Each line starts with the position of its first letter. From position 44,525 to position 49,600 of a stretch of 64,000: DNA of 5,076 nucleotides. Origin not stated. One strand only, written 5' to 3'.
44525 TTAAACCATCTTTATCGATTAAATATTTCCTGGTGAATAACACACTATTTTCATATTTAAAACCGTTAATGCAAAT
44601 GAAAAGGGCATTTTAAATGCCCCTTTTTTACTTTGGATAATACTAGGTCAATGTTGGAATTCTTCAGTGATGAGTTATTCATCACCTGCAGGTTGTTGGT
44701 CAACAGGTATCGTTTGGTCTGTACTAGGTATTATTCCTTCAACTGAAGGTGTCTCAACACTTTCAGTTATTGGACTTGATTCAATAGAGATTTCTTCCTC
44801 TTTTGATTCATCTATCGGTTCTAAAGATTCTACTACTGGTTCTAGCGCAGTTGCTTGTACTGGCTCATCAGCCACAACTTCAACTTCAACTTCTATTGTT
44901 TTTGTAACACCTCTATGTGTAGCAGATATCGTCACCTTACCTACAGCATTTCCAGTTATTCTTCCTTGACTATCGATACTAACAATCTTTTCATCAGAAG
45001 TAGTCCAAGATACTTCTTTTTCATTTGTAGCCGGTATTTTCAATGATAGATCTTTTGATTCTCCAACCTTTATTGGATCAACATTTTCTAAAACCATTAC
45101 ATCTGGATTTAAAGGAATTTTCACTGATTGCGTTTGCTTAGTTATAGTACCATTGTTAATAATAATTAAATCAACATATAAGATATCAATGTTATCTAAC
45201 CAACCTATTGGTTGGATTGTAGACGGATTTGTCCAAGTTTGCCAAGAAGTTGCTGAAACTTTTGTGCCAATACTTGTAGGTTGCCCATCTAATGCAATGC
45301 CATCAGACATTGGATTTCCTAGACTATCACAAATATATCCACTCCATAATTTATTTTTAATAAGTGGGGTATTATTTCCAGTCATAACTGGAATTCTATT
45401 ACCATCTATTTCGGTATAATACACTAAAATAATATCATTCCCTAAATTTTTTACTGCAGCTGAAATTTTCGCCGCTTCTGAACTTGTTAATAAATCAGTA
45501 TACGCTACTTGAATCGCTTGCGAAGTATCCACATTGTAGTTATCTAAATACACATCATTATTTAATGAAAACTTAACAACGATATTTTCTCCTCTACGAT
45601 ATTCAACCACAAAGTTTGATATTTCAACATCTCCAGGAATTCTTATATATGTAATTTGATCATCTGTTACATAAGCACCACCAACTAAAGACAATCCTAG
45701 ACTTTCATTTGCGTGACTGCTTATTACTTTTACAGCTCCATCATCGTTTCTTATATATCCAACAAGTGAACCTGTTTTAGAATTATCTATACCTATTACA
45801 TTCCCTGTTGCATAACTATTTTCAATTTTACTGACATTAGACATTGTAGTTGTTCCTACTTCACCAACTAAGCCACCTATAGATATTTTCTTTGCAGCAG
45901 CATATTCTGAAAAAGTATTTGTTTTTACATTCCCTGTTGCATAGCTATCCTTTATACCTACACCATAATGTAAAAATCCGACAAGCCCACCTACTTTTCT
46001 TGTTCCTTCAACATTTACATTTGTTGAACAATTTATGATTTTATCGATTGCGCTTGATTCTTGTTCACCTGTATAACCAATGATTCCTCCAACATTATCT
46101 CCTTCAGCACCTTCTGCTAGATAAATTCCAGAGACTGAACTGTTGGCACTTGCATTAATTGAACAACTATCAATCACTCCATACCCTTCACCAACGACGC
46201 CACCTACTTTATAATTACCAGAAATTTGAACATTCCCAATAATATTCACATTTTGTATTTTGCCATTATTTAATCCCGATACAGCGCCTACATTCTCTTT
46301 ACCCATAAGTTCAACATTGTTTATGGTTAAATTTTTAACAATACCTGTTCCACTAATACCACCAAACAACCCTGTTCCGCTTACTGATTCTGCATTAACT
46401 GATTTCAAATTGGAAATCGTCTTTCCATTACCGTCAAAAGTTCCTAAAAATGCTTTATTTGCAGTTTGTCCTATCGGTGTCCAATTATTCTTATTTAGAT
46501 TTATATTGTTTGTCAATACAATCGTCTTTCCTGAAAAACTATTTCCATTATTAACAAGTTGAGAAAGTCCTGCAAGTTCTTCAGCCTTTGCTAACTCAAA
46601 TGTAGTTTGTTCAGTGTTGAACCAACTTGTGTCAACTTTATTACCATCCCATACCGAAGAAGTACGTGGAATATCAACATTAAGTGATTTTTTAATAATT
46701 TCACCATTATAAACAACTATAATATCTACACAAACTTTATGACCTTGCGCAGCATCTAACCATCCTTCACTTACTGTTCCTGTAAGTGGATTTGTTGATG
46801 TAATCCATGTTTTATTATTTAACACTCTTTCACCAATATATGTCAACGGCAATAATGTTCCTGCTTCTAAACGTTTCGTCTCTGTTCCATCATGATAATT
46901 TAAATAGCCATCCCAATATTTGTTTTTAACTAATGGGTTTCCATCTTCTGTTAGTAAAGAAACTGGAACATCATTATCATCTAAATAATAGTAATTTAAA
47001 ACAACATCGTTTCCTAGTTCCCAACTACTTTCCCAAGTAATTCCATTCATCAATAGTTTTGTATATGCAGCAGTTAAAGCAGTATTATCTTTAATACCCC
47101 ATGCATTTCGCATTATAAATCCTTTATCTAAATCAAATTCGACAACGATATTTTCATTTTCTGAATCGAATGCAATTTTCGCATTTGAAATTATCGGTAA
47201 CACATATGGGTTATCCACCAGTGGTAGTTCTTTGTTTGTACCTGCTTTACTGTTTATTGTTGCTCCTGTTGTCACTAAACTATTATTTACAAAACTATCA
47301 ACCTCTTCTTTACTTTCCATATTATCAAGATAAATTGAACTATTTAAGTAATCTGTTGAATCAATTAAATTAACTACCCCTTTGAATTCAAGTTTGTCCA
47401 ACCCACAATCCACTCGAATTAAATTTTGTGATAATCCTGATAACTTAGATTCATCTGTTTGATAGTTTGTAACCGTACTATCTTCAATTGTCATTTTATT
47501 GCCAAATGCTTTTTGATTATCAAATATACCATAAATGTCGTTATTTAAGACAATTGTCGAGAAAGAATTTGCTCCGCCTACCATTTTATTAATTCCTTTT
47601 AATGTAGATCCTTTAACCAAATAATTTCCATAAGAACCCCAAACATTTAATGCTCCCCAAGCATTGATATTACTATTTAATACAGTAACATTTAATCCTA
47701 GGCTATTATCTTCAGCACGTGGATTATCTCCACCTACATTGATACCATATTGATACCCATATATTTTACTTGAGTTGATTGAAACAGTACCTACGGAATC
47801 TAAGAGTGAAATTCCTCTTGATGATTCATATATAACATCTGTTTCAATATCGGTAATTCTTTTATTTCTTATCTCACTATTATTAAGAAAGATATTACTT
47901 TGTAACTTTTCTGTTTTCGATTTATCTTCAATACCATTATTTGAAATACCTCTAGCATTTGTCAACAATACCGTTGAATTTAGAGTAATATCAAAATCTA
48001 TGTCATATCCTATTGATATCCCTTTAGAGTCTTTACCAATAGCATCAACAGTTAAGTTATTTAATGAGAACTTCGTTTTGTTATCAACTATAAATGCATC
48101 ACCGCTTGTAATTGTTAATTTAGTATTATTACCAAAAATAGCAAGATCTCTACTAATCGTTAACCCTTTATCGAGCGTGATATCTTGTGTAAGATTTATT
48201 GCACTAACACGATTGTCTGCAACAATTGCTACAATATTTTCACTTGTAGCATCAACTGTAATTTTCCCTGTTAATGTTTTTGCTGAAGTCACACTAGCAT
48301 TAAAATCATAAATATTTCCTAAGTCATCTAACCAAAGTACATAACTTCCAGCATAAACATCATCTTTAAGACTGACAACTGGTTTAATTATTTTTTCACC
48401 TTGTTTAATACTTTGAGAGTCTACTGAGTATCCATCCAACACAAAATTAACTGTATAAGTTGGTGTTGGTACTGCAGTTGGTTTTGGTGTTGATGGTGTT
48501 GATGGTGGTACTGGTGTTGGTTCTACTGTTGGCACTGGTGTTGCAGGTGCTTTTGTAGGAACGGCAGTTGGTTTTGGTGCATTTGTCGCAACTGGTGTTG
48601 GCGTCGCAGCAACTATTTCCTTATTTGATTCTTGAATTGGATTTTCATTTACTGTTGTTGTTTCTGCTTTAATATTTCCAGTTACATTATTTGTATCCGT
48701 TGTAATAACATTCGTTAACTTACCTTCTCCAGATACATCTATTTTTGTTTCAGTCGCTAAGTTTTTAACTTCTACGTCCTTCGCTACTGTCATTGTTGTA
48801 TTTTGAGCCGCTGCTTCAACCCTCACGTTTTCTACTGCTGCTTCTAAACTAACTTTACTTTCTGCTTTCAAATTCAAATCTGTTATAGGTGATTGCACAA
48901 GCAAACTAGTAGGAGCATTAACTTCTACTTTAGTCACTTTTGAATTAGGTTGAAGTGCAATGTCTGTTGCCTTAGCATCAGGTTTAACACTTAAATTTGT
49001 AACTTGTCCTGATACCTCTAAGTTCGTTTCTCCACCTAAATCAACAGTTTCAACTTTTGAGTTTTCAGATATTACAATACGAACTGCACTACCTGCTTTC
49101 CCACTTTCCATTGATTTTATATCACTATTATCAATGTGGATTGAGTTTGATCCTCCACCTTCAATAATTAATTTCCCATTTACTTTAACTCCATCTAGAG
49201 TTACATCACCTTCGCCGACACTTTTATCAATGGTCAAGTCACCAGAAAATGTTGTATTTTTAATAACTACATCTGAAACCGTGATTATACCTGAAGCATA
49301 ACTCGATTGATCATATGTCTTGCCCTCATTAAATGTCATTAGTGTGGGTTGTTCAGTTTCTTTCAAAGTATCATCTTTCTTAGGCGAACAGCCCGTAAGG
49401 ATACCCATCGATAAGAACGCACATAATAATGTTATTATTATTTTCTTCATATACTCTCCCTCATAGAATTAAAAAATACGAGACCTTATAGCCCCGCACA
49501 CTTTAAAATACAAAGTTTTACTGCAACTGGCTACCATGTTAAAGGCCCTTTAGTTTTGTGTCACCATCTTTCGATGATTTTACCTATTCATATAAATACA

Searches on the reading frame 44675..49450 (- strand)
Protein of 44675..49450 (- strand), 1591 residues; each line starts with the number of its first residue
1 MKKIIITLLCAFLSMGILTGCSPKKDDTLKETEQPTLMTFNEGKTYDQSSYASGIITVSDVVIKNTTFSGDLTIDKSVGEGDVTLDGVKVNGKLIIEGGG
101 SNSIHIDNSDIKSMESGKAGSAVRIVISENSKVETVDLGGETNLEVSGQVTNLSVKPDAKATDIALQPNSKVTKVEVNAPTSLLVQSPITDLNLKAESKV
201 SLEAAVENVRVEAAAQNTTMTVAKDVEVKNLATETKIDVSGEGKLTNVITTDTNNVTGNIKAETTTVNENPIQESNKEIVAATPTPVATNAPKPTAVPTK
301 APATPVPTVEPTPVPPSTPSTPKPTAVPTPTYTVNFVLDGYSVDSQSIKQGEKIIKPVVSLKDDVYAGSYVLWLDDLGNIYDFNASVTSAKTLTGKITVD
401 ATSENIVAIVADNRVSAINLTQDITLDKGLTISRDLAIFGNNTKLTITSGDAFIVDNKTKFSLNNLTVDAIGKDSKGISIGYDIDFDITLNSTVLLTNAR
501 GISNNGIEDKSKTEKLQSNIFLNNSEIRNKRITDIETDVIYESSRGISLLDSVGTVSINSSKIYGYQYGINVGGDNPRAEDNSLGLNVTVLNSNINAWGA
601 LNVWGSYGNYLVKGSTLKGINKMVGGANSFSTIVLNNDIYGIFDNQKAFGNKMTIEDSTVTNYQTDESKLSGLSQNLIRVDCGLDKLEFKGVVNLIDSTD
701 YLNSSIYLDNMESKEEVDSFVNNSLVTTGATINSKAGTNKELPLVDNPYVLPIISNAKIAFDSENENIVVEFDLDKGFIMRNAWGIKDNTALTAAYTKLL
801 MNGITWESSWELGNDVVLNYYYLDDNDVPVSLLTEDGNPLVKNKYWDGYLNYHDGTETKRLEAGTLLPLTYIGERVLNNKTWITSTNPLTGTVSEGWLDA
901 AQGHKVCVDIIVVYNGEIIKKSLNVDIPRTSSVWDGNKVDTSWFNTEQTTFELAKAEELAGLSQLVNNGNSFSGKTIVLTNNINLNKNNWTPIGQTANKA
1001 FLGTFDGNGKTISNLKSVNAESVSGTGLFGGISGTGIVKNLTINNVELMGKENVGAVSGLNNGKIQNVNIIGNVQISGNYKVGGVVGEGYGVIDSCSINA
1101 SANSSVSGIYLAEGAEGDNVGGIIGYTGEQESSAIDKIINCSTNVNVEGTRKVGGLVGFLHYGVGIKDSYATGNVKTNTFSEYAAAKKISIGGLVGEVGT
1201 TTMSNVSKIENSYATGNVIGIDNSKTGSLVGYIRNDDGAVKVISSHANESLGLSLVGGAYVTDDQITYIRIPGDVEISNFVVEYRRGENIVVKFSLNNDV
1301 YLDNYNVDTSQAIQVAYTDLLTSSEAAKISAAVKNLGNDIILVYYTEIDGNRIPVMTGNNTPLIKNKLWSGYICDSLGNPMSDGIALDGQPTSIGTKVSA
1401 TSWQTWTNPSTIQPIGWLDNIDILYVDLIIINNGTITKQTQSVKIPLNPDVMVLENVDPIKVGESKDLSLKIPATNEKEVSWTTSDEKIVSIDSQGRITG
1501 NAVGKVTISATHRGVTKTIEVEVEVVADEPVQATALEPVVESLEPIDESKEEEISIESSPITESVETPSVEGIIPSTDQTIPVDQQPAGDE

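Call 8: search_protein_families(library=pfam, proteins=[window:44675-49450:-])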
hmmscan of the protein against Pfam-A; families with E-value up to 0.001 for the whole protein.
window:44675-49450:- (1591 aa): 1 family
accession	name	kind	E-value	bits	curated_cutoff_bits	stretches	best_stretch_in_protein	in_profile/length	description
PF02368.24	Big_2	-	4e-09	36.7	22.8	1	1460-1522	14-78/79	Bacterial Ig-like domain (group 2)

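Call 11: find_encoding_contigs(protein=window:44675-49450:-, flank=3000, max_places=6)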
Protein window:44675-49450:- (1591 aa): no gene with exactly this product is on record in the collection.

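Call 12: find_related_loci(query=window:44675-49450:-, collection=genome_contigs, flank=6000)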
Query window:44675-49450:- (1591 aa) in genome_contigs; peptide patterns used: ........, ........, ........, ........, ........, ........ (x = any residue, [..] = any of these).
165 stretches matched a pattern; 2 encode a relative of the query (tblastn E <= 1e-3); 2 distinct loci.
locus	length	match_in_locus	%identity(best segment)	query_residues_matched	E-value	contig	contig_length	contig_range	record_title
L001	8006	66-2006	78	334-1498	0e+0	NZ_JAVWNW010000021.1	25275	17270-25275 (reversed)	MAG: Anaerorhabdus sp. isolate CGS3Y1-bin16 NODE_1360_length_25275_cov_125.109992, whole genome shotgun sequence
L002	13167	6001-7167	30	1047-1231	2e-8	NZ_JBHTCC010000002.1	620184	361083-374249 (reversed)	Herminiimonas aquatilis strain CCUG 36956 GCM70025273_7, whole genome shotgun sequence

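Call 13: find_homologous_proteins(query=window:44675-49450:-, max_evalue=1e-10)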
Query window:44675-49450:- (1591 aa): 19 proteins with E <= 1e-10 among 8000 candidates.
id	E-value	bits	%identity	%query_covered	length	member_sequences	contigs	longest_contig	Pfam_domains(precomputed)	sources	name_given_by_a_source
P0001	0.0e+0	1872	69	80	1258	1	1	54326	-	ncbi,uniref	ncbi:MAG: hypothetical protein ACK5L6_12245 [Anaerorhabdus sp.]|uniref:hypothetical protein n=1 Tax=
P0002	0.0e+0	1434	69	59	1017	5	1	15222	-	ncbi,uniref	ncbi:hypothetical protein, partial [Anaerorhabdus sp.]|uniref:hypothetical protein n=1 Tax=Anaerorha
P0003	0.0e+0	1341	51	79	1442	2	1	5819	-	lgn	-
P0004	0.0e+0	1136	48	47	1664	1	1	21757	PF07581.18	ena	-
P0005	1.1e-232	794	45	58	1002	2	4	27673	-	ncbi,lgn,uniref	ncbi:PT domain-containing protein [Anaerorhabdus sp.]|uniref:PT domain-containing protein n=1 Tax=An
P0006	1.0e-207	711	44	48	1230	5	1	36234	-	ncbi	ncbi:MAG: hypothetical protein RR643_05670, partial [Anaerorhabdus sp.]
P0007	3.9e-207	709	79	22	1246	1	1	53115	-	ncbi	-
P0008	1.9e-185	637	46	22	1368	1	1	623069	PF07581.18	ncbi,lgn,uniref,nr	ncbi:GLUG motif-containing protein [Anaerorhabdus furcosa]|uniref:The GLUG motif-containing protein 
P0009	8.1e-175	602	68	22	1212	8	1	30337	-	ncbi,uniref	ncbi:MAG: hypothetical protein RR658_06200 [Anaerorhabdus sp.]|uniref:hypothetical protein n=1 Tax=A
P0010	1.6e-171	591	50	22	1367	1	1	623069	PF02368.25,PF26918.1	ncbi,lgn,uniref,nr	ncbi:Ig-like domain-containing protein [Anaerorhabdus furcosa]|uniref:Ig-like domain (Group 2) n=1 T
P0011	2.4e-168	581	61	22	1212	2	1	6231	-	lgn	-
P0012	3.5e-149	517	75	21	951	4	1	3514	-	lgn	-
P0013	1.4e-111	392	44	17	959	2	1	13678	-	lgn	-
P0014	1.1e-34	138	37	13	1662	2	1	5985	PF13229.13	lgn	-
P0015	7.4e-32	128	35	22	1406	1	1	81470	PF13229.13,PF00395.26,PF05048.20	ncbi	-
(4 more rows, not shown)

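Call 14: find_encoding_contigs(protein=P0001, flank=3000, max_places=2)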
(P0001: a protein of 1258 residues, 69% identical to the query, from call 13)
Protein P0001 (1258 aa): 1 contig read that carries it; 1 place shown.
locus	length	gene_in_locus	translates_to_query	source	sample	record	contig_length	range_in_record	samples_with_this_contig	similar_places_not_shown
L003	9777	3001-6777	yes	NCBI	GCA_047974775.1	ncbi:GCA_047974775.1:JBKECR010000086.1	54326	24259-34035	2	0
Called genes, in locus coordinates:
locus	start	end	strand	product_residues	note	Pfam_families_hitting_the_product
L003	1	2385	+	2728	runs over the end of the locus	-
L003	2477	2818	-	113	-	PF13560:HTH_31 (weak), PF12844:HTH_19, PF01381:HTH_3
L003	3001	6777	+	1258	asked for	-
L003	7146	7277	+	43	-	-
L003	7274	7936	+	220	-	-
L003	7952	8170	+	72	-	-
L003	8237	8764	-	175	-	PF08876:DUF1836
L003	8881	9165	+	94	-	-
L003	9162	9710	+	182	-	PF28549:NDPSase_N (weak), PF00293:NUDIX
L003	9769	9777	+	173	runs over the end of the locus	PF06177:QueT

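Call 15: find_encoding_contigs(protein=P0003, flank=3000, max_places=2)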
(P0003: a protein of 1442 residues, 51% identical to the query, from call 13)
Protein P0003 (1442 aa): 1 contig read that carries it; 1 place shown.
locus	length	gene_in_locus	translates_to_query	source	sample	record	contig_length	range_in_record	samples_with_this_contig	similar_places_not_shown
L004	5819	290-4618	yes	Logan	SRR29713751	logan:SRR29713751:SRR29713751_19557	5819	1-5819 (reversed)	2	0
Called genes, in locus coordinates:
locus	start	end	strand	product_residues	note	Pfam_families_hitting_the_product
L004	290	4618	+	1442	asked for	-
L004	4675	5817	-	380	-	?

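Call 16: find_encoding_contigs(protein=P0004, flank=3000, max_places=2)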
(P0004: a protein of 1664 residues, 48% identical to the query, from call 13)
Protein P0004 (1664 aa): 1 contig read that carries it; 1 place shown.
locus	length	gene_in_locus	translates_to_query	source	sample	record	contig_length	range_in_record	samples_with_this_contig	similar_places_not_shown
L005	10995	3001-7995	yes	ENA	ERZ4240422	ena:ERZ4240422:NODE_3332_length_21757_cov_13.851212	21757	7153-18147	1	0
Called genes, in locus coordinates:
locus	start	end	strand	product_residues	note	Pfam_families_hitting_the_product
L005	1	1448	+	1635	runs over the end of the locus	-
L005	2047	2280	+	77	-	-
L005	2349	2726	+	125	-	-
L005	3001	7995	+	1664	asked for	PF07581:Glug (faint)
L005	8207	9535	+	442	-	PF03729:DUF308 (faint)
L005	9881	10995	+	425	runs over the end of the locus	PF03313:SDH_alpha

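Call 17: find_encoding_contigs(protein=P0008, flank=3000, max_places=2)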
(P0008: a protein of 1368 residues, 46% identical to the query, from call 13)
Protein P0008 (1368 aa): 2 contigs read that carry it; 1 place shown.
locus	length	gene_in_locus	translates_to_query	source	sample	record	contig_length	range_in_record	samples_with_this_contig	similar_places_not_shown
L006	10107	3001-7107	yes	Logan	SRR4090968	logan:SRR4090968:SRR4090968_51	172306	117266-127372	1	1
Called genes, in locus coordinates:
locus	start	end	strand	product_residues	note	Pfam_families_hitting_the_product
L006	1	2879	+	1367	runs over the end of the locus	PF02368:Big_2, PF26918:Ig_Eae (weak)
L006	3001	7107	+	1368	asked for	PF07581:Glug (faint)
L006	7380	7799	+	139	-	PF00164:Ribosom_S12_S23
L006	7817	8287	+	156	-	PF00177:Ribosomal_S7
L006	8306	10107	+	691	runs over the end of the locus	PF00009:GTP_EFTU, PF03144:GTP_EFTU_D2, PF22042:EF-G_D2, PF14492:EFG_III, PF16658:RF3_C (weak), PF03764:EFG_IV, PF00679:EFG_C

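Call 18: find_encoding_contigs(protein=P0010, flank=3000, max_places=2)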
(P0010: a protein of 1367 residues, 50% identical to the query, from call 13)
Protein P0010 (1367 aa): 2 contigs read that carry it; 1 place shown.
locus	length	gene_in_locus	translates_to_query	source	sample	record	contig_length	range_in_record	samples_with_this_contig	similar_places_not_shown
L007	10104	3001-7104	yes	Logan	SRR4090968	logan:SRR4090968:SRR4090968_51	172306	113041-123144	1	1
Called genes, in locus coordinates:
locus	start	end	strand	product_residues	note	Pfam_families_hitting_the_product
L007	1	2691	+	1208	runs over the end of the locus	-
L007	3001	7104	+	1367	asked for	PF02368:Big_2, PF26918:Ig_Eae (weak)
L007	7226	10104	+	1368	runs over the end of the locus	PF07581:Glug (faint)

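Call 19: find_encoding_contigs(protein=P0005, flank=3000, max_places=2)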
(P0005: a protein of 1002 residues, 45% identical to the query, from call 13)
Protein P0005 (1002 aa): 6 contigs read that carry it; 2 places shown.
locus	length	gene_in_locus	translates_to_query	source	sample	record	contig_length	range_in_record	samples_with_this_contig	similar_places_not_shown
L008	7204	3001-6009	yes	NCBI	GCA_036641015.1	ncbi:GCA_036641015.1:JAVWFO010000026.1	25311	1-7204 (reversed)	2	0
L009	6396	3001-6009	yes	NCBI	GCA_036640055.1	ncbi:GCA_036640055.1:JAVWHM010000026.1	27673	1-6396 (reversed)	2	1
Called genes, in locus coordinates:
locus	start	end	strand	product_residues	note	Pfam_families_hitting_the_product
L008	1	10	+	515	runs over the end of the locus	PF02463:SMC_N (faint), PF00005:ABC_tran, PF13304:AAA_21 (faint), PF13401:AAA_22 (faint), PF13479:AAA_24 (faint), PF13555:AAA_29 (faint), PF12848:ABC_tran_Xtn, PF00005:ABC_tran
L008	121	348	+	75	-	PF04023:FeoA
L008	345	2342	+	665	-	PF00009:GTP_EFTU, PF01926:MMR_HSR1, PF02421:FeoB_N, PF09439:SRPRB (weak), PF17910:FeoB_Cyto, PF07670:Gate, PF07664:FeoB_C, PF07670:Gate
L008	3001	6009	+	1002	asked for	-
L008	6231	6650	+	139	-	PF00164:Ribosom_S12_S23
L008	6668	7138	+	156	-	PF00177:Ribosomal_S7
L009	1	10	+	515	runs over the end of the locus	PF02463:SMC_N (faint), PF00005:ABC_tran, PF13304:AAA_21 (faint), PF13401:AAA_22 (faint), PF13479:AAA_24 (faint), PF13555:AAA_29 (faint), PF12848:ABC_tran_Xtn, PF00005:ABC_tran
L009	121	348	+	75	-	PF04023:FeoA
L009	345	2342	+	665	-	PF00009:GTP_EFTU, PF01926:MMR_HSR1, PF02421:FeoB_N, PF09439:SRPRB (weak), PF17910:FeoB_Cyto, PF07670:Gate, PF07664:FeoB_C, PF07670:Gate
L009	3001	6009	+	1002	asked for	-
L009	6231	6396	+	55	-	?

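Call 20: find_encoding_contigs(protein=P0007, flank=3000, max_places=2)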
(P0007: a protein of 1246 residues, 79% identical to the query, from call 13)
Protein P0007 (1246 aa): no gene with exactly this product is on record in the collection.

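Call 21: find_encoding_contigs(protein=P0009, flank=3000, max_places=2)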
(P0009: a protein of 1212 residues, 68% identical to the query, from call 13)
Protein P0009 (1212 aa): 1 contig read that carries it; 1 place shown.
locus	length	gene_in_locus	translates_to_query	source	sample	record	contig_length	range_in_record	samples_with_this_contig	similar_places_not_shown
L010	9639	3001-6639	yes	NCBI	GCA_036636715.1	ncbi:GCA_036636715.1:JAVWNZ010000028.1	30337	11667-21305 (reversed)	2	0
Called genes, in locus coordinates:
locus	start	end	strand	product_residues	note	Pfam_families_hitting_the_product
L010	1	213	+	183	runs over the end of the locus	-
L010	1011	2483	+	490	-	-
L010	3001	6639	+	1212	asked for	-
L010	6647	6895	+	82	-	-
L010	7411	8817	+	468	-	PF00282:Pyridoxal_deC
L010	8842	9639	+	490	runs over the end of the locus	PF00324:AA_permease, PF13520:AA_permease_2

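Call 52: search_protein_families(library=pfam, proteins=[window:44675-49450:-], max_evalue=5)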
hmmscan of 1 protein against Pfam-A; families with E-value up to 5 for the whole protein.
window:44675-49450:- (1591 aa): 4 families
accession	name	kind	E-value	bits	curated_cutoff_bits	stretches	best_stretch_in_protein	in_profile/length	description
PF02368.24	Big_2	-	4e-09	36.7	22.8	1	1460-1522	14-78/79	Bacterial Ig-like domain (group 2)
PF07581.17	Glug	-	0.0041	17.9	20.5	2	1190-1219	4-28/28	The GLUG motif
PF14326.11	DUF4384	-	0.075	13.6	27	1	1283-1317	1-35/81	Domain of unknown function (DUF4384)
PF07679.22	I-set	-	0.11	13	23.7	1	1460-1501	12-52/90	Immunoglobulin I-set domain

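Call 53: search_protein_families(library=ncbifam, proteins=[window:44675-49450:-], max_evalue=0.1)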
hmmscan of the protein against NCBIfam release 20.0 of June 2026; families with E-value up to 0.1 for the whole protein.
window:44675-49450:- (1591 aa): 0 families

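Call 63: search_solved_structures(query=window:44675-49450:-, max_evalue=0.01)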
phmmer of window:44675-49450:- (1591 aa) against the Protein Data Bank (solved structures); distinct sequences matched with E-value up to 0.01: 3.
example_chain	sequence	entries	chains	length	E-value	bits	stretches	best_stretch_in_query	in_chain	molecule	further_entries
5gzt_A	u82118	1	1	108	7.9e-06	26.9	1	55-102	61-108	Chitinase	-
8zvk_A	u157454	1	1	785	5.8e-05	24.1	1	285-468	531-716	AaBgIC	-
7quz_AAA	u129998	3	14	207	0.0013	19.6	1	1451-1542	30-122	Beta-1,3-glucanase bglH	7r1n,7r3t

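Call 64: search_protein_families(library=pfam, proteins=[P0005, P0010, P0008, P0003, P0004], max_evalue=0.01)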
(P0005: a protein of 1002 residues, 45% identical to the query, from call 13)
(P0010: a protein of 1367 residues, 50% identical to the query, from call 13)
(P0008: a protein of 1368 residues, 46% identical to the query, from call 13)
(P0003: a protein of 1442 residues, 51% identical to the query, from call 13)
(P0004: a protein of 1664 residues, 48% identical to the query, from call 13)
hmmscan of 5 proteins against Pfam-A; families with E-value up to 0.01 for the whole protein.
P0005 (1002 aa): 0 families

P0010 (1367 aa): 1 family
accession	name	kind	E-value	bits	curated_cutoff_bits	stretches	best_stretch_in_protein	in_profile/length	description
PF02368.24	Big_2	-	3e-14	53.1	22.8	1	1222-1293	5-78/79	Bacterial Ig-like domain (group 2)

P0008 (1368 aa): 2 families
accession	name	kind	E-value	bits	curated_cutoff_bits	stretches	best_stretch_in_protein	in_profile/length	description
PF07581.17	Glug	-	1e-06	29.2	20.5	1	1223-1254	1-28/28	The GLUG motif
PF05342.19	Peptidase_M26_N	-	0.0018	18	27.7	0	410-489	175-247/250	M26 IgA1-specific Metallo-endopeptidase N-terminal region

P0003 (1442 aa): 0 families

P0004 (1664 aa): 1 family
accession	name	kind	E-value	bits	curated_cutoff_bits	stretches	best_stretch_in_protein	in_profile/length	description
PF07581.17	Glug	-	2.4e-05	24.9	20.5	1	1504-1532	4-28/28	The GLUG motif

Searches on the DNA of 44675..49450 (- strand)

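Call 22: search_rna_families(sources=[L001, L003, L004, L005, L006, L007, L008, L009, L010], threshold=gathering)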
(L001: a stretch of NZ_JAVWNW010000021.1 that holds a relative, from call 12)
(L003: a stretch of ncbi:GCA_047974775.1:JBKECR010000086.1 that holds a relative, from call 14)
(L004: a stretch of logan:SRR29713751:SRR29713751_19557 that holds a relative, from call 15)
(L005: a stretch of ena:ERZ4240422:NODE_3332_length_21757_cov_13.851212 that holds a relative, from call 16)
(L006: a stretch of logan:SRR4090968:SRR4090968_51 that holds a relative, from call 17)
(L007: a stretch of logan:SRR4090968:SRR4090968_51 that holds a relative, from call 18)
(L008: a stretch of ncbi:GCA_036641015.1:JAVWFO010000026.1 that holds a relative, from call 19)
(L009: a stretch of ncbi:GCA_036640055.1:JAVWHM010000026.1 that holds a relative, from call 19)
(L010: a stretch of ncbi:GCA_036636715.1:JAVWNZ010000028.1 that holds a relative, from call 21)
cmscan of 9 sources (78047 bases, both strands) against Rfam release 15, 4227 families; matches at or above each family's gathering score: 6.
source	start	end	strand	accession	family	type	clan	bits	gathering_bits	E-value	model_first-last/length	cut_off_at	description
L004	163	238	+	RF03167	c-di-GMP-I-GGC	Cis-reg; riboswitch;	CL00126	60.9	59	8.1e-12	1-80/80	no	c-di-GMP-I-GGC riboswitch aptamer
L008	2843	2918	+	RF01051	c-di-GMP-I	Cis-reg; riboswitch;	CL00126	59.3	35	5.7e-09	1-87/87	no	c-di-GMP-I riboswitch aptamer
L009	2843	2918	+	RF01051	c-di-GMP-I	Cis-reg; riboswitch;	CL00126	59.3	35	5.7e-09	1-87/87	no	c-di-GMP-I riboswitch aptamer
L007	2865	2940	+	RF01051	c-di-GMP-I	Cis-reg; riboswitch;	CL00126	55.3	35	5.3e-08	1-87/87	no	c-di-GMP-I riboswitch aptamer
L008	2389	2464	+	RF01051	c-di-GMP-I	Cis-reg; riboswitch;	CL00126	53.9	35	1.2e-07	1-87/87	no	c-di-GMP-I riboswitch aptamer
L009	2389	2464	+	RF01051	c-di-GMP-I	Cis-reg; riboswitch;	CL00126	53.9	35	1.2e-07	1-87/87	no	c-di-GMP-I riboswitch aptamer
